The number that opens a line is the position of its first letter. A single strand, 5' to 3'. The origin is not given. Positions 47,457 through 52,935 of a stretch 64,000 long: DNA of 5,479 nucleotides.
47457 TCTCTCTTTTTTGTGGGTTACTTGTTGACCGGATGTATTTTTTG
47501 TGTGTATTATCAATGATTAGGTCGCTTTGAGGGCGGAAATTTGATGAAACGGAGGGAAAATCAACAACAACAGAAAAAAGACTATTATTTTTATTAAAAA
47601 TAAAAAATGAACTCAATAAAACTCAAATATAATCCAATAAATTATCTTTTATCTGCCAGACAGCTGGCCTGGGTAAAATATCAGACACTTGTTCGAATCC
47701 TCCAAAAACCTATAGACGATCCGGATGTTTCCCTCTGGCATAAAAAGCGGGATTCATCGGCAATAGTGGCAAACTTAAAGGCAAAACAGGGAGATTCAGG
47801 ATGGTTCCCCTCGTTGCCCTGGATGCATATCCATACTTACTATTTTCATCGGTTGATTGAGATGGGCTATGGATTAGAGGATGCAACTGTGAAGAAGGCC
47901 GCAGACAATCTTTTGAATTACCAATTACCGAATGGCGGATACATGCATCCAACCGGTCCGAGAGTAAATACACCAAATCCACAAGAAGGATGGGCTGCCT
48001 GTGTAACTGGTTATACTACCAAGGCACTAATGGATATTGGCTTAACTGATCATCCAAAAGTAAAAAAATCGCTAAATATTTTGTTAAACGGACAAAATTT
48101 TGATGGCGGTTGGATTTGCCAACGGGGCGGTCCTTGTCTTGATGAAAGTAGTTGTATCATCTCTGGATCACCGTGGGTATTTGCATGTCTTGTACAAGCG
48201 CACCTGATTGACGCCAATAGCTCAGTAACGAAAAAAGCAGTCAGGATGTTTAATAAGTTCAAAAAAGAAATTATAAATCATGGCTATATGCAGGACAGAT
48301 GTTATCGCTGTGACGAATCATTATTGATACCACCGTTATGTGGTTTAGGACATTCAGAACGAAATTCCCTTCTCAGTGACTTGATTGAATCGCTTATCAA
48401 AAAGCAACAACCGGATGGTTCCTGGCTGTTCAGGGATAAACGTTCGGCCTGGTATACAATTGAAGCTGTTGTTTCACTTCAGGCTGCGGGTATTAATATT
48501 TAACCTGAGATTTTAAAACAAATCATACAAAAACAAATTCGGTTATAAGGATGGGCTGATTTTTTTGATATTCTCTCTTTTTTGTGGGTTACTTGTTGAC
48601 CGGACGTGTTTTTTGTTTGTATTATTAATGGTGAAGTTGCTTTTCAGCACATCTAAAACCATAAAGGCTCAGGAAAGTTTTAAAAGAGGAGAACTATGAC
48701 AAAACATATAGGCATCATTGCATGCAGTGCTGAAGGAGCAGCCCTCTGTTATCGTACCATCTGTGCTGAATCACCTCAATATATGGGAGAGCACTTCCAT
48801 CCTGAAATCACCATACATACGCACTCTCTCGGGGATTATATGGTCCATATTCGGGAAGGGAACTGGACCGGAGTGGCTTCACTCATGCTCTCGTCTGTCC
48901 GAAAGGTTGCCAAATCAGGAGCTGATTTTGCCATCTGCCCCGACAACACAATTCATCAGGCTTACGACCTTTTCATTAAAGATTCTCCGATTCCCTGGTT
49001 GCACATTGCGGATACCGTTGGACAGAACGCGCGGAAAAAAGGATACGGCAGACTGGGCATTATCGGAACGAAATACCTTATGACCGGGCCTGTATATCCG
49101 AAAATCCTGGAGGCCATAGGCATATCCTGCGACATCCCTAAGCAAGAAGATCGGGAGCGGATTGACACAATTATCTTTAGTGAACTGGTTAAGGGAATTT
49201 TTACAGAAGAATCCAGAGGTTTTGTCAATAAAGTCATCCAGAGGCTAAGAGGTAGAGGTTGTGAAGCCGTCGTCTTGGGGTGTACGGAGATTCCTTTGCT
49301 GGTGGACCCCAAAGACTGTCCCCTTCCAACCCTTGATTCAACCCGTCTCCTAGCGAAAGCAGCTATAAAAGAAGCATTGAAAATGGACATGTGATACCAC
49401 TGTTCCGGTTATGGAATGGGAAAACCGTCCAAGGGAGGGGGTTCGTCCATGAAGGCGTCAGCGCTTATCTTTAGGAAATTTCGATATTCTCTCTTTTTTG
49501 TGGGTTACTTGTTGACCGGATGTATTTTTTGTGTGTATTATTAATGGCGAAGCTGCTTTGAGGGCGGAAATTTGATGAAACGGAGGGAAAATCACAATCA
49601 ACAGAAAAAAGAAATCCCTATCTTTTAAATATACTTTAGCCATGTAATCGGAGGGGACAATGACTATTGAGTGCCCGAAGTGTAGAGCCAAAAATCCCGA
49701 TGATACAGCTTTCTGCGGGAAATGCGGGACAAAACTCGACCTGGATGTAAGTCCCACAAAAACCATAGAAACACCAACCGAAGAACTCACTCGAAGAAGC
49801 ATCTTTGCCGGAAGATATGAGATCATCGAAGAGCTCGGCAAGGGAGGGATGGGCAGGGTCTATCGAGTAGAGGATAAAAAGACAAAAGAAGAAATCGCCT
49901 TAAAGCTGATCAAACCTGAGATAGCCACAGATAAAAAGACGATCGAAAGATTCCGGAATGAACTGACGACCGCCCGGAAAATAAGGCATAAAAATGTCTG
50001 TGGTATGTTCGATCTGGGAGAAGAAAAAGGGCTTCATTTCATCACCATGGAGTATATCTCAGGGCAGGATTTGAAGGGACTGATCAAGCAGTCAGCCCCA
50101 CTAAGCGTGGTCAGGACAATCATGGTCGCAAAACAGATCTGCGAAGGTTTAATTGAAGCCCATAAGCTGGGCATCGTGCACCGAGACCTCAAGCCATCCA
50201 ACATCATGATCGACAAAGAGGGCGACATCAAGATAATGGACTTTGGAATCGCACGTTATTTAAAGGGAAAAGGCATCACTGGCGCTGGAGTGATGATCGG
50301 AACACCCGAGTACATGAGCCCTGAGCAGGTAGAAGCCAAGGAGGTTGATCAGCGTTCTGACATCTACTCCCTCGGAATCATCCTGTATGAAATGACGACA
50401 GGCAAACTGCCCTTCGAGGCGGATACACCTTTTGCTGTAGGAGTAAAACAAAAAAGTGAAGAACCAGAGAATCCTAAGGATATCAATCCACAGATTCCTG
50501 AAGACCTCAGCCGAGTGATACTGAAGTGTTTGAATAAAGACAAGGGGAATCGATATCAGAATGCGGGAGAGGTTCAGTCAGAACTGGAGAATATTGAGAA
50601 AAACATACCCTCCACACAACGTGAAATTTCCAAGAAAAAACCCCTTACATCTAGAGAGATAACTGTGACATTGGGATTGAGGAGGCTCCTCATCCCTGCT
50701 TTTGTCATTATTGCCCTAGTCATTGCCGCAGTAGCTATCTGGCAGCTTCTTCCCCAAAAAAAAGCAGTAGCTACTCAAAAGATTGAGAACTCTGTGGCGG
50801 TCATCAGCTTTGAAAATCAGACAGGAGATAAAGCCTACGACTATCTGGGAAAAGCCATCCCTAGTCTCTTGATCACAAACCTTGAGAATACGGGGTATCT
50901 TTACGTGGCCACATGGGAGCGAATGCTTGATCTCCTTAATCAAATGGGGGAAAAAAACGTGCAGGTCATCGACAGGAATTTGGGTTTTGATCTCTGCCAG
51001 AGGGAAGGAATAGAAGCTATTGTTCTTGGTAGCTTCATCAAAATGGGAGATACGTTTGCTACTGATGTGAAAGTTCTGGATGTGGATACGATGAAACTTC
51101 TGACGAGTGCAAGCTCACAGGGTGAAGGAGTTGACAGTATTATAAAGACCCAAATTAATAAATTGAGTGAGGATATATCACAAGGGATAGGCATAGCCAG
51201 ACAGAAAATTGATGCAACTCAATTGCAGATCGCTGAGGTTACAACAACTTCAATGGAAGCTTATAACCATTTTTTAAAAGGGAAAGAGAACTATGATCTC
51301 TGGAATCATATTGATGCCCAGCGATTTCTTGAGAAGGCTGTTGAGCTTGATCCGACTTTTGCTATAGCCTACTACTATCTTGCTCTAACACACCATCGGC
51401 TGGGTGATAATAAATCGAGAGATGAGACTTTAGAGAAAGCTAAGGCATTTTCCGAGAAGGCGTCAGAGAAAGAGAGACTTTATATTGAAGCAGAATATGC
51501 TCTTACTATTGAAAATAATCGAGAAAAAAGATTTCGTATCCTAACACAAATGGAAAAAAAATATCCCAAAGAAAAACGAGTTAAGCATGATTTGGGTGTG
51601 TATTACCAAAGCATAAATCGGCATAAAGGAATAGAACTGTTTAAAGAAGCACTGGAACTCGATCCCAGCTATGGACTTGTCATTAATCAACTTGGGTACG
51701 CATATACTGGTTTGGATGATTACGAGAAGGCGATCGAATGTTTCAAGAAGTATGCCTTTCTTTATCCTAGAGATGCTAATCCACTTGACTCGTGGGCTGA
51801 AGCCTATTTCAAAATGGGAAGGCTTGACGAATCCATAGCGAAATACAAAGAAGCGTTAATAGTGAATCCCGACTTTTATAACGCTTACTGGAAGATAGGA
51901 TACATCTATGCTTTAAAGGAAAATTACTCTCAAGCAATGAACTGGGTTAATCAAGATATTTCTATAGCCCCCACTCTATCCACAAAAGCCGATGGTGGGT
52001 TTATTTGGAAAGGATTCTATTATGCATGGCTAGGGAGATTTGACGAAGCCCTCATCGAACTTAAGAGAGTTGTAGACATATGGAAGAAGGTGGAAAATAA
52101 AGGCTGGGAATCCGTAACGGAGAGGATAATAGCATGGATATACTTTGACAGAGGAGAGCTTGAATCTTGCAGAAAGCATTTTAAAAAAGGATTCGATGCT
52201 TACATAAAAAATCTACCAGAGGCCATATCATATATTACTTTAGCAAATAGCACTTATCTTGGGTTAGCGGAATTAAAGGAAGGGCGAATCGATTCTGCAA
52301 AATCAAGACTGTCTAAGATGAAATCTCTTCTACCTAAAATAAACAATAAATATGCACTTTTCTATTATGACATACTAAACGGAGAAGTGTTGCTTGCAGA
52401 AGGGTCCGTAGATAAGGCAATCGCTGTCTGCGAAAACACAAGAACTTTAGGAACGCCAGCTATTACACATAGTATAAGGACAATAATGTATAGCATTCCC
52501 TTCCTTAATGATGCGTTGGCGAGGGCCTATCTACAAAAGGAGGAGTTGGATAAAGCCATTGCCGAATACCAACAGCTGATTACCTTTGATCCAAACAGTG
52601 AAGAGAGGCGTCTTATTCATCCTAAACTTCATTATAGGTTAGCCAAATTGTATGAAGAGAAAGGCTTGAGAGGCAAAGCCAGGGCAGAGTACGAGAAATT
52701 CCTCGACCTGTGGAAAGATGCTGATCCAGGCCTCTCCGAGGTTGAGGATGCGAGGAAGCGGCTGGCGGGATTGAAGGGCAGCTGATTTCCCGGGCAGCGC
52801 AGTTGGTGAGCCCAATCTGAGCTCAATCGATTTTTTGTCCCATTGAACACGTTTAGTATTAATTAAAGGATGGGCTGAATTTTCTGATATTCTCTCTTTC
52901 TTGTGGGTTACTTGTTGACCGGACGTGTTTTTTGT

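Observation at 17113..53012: Nine co-oriented copies of a portable promoter-plus-leader repeat, each directly upstream of an unrelated + strand gene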

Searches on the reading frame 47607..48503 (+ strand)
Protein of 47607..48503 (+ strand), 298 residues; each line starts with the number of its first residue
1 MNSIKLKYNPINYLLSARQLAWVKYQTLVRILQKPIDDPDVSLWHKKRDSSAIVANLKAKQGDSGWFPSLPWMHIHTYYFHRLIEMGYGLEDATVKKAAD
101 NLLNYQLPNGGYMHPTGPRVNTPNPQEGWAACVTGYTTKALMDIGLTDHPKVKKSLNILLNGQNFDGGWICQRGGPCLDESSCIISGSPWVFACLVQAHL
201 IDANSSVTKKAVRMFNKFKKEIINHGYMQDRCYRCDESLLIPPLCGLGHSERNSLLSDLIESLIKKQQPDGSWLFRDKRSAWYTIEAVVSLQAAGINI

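Call 12: search_protein_families(library=pfam, proteins=[window:47607-48503:+])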
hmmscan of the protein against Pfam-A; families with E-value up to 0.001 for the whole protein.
window:47607-48503:+ (298 aa): 1 family
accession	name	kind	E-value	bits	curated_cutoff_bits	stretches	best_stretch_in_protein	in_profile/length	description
PF13243.12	SQHop_cyclase_C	-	6.6e-07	29.1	26.1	1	66-169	178-284/319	Squalene-hopene cyclase C-terminal domain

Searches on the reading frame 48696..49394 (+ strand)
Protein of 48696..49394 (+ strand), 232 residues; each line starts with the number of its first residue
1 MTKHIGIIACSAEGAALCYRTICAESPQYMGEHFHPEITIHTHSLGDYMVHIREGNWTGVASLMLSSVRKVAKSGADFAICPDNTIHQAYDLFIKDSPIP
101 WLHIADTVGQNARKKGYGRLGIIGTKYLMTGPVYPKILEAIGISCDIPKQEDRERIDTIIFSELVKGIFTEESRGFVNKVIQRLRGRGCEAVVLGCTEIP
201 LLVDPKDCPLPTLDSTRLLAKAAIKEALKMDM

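Call 12: search_protein_families(library=pfam, proteins=[window:48696-49394:+])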
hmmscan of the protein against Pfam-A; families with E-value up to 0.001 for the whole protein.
window:48696-49394:+ (232 aa): 1 family
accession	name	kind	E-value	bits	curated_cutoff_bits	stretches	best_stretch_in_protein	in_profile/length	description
PF01177.27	Asp_Glu_race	-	5.6e-31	108.4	31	1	14-223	8-211/211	Asp/Glu/Hydantoin racemase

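Call 63: find_encoding_contigs(protein=window:48696-49394:+, flank=10000, max_places=4)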
Protein window:48696-49394:+ (232 aa): no gene with exactly this product is on record in the collection.

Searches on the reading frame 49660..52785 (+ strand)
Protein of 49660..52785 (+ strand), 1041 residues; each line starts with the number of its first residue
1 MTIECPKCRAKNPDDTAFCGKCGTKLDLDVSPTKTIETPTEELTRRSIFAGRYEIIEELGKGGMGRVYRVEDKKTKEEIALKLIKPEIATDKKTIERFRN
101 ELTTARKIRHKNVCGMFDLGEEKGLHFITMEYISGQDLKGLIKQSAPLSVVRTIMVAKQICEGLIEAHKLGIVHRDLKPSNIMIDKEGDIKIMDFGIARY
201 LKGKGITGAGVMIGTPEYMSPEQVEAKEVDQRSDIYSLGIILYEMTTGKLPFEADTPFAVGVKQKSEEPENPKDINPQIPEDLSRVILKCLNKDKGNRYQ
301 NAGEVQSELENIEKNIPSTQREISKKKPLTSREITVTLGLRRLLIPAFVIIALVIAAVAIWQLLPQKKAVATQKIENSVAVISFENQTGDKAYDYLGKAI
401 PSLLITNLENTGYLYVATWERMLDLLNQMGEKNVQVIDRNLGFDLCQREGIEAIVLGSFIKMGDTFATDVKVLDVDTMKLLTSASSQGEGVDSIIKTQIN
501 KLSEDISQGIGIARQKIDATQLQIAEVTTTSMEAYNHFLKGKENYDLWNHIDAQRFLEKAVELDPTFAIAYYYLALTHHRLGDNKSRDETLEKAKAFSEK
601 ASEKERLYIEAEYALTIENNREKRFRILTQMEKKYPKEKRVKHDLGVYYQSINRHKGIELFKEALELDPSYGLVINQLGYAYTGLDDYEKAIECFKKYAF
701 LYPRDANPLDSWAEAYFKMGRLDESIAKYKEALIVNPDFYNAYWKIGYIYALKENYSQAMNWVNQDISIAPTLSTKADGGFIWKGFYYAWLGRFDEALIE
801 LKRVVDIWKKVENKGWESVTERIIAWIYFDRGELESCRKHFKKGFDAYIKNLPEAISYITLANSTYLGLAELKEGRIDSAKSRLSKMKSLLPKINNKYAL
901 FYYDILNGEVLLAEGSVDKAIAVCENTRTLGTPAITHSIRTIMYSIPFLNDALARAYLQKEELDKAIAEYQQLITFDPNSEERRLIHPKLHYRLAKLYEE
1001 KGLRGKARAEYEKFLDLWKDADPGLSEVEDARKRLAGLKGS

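Call 12: search_protein_families(library=pfam, proteins=[window:49660-52785:+])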
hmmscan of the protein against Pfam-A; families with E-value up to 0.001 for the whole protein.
window:49660-52785:+ (1041 aa): 22 families
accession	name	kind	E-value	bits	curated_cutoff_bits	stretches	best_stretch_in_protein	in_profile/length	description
PF00069.31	Pkinase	-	4.5e-59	200.4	31.7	1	53-300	1-253/263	Protein kinase domain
PF07714.23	PK_Tyr_Ser-Thr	-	1.4e-38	133.2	23.1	1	54-299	2-249/258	Protein tyrosine and serine/threonine kinase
PF07719.23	TPR_2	-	4.5e-32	107.9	27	1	711-738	6-33/34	Tetratricopeptide repeat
PF13414.12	TPR_11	-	2.3e-24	85.2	26.8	3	714-751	2-39/42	TPR repeat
PF13181.12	TPR_8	-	3.7e-23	80.1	25.7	0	676-697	5-26/34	Tetratricopeptide repeat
PF13428.12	TPR_14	-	5.2e-21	73.4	23.5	0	950-983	4-37/44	Tetratricopeptide repeat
PF14559.12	TPR_19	-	1.8e-19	70.2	25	0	658-706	11-59/68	Tetratricopeptide repeat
PF13424.12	TPR_12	-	2.3e-19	69.8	30.1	1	784-848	9-75/77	Tetratricopeptide repeat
PF00515.34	TPR_1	-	3.9e-19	68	27.8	2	676-697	5-26/34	Tetratricopeptide repeat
PF13432.12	TPR_16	-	1.2e-17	64.4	32.7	1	712-763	3-54/65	Tetratricopeptide repeat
PF13431.12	TPR_17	-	2.4e-14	52.8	24.4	1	557-583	2-28/34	Tetratricopeptide repeat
PF13174.12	TPR_6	-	1.9e-10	41.1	26.3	0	953-980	6-33/33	Tetratricopeptide repeat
PF03109.22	ABC1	-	3.5e-08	33.3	22.9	1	127-203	144-219/244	ABC1 atypical kinase-like domain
PF13374.12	TPR_10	-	1.4e-07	31.8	27.5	0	785-811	9-35/42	Tetratricopeptide repeat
PF13176.12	TPR_7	-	1.3e-06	28.5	27.9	0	951-980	3-34/36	Tetratricopeptide repeat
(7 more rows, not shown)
